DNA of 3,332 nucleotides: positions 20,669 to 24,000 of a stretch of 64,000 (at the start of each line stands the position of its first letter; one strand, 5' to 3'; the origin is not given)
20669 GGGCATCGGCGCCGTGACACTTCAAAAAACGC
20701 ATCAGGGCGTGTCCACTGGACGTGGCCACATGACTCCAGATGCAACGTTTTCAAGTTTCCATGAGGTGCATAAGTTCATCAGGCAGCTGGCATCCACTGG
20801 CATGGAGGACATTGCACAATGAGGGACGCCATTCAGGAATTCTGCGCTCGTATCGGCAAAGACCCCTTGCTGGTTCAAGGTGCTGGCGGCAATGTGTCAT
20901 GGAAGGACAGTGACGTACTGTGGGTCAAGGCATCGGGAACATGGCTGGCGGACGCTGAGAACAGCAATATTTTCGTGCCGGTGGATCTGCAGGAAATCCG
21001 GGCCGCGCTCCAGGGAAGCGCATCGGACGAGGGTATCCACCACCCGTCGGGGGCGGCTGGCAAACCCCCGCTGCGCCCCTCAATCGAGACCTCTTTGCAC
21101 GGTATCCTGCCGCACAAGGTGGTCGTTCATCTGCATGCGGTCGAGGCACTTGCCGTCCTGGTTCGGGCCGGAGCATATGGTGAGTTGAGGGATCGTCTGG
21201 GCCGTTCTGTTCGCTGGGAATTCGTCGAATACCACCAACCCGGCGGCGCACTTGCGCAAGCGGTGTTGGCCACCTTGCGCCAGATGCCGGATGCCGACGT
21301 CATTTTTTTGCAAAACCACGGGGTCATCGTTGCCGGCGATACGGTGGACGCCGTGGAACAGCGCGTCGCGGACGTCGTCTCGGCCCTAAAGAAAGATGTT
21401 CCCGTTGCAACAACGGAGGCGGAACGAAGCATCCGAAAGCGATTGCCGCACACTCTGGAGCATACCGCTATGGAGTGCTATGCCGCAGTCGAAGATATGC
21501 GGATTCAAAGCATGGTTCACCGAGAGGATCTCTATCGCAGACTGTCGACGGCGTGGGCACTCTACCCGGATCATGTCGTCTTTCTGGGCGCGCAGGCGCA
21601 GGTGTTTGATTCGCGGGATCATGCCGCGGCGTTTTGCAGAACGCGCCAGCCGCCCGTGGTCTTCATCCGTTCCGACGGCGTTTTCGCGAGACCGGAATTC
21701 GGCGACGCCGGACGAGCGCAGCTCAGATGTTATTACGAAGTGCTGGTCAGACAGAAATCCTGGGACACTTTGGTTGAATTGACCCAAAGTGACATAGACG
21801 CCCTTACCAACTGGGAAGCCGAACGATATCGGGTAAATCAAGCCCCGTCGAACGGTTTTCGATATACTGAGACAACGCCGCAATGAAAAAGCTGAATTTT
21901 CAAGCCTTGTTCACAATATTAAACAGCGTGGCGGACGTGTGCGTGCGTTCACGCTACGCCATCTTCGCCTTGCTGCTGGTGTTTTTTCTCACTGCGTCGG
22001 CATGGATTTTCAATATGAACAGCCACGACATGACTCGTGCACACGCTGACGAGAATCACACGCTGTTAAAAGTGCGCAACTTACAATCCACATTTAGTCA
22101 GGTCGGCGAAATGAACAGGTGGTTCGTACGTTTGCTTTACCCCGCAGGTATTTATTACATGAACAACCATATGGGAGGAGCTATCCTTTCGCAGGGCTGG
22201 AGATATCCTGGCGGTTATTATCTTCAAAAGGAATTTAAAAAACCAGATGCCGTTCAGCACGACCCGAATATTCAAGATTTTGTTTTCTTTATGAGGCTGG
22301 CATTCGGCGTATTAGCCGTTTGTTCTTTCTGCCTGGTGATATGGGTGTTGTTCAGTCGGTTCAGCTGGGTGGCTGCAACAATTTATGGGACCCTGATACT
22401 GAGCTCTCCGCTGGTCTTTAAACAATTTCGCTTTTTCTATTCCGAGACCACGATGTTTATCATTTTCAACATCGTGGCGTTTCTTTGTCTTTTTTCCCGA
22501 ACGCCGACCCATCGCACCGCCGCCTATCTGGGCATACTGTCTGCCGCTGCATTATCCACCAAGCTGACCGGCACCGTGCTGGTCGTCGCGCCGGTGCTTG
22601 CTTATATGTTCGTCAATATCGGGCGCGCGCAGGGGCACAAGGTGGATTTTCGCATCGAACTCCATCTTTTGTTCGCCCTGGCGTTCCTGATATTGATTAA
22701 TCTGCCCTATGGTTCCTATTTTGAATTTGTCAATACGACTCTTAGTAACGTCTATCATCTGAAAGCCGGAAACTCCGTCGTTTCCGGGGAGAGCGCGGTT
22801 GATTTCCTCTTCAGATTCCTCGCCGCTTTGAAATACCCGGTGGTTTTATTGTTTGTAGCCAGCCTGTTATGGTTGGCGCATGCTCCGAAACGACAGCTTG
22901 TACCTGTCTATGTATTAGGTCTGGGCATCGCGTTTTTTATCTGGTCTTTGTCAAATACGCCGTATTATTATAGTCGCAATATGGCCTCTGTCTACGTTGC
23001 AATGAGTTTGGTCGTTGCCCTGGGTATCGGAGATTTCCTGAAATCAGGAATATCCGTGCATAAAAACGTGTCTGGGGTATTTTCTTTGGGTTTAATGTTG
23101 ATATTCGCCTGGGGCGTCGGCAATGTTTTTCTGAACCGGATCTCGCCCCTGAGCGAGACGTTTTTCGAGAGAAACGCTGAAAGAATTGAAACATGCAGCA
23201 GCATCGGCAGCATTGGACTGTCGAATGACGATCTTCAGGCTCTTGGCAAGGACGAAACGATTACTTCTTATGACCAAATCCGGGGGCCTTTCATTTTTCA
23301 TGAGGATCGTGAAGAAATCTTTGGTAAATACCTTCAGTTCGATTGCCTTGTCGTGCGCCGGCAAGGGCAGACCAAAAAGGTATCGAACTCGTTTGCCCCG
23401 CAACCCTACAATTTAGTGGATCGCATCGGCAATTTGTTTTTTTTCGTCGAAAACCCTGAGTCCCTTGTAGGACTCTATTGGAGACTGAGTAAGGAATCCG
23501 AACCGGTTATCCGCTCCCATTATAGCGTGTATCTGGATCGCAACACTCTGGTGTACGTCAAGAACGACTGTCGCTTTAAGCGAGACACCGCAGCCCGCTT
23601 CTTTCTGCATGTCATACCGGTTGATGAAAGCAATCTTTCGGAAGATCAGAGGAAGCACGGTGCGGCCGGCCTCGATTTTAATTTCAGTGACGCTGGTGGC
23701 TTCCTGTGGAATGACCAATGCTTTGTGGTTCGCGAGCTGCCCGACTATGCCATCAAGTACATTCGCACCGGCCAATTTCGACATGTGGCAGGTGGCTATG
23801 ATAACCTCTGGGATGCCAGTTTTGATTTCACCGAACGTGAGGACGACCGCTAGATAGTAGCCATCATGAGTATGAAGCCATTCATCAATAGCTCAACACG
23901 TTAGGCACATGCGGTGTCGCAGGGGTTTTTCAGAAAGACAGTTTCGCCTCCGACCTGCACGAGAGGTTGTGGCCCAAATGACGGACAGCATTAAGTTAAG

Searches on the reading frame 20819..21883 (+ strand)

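Call 14: search_protein_families(library=pfam, proteins=[window:20819-21883:+], max_evalue=0.001)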
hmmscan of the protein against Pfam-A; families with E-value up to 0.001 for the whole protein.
window:20819-21883:+ (355 aa): 1 family
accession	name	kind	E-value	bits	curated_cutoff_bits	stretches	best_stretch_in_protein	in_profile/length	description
PF00596.27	Aldolase_II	-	1.3e-18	68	22.2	1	9-183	7-172/183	Class II Aldolase and Adducin N-terminal domain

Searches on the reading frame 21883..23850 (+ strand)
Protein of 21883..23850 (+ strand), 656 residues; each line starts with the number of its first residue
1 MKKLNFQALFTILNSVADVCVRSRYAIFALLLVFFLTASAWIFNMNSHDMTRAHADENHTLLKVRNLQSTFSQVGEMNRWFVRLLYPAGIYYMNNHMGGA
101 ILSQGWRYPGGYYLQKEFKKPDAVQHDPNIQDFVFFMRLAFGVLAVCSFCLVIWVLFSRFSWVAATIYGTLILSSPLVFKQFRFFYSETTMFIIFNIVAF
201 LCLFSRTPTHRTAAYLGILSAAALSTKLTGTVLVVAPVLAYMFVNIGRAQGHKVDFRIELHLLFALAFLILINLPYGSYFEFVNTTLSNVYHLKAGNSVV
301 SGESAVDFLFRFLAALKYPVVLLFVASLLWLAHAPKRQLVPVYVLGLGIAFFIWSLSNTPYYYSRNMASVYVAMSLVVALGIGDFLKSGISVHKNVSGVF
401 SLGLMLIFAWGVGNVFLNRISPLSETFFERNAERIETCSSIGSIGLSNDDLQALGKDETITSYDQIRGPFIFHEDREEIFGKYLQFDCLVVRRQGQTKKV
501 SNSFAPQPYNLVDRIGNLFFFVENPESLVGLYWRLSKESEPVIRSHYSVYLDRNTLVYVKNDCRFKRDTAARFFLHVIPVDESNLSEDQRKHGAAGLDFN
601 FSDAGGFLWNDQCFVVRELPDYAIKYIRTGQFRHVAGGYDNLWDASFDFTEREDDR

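Call 7: search_protein_families(library=pfam, proteins=[window:21883-23850:+], max_evalue=0.01)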
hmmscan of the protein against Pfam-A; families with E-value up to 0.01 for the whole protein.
window:21883-23850:+ (656 aa): 0 families

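Call 12: search_protein_families(library=ncbifam, proteins=[window:21883-23850:+], max_evalue=0.01)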
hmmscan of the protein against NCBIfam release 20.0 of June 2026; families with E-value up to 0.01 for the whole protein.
window:21883-23850:+ (656 aa): 0 families

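Call 38: search_protein_families(library=pfam, proteins=[window:21883-23850:+], max_evalue=10)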
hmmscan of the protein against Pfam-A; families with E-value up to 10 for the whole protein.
window:21883-23850:+ (656 aa): 1 family
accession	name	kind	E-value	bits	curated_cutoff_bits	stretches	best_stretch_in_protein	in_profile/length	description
PF12046.13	CCB1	-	0.044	13.6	25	1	397-439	90-135/168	Cofactor assembly of complex C subunit B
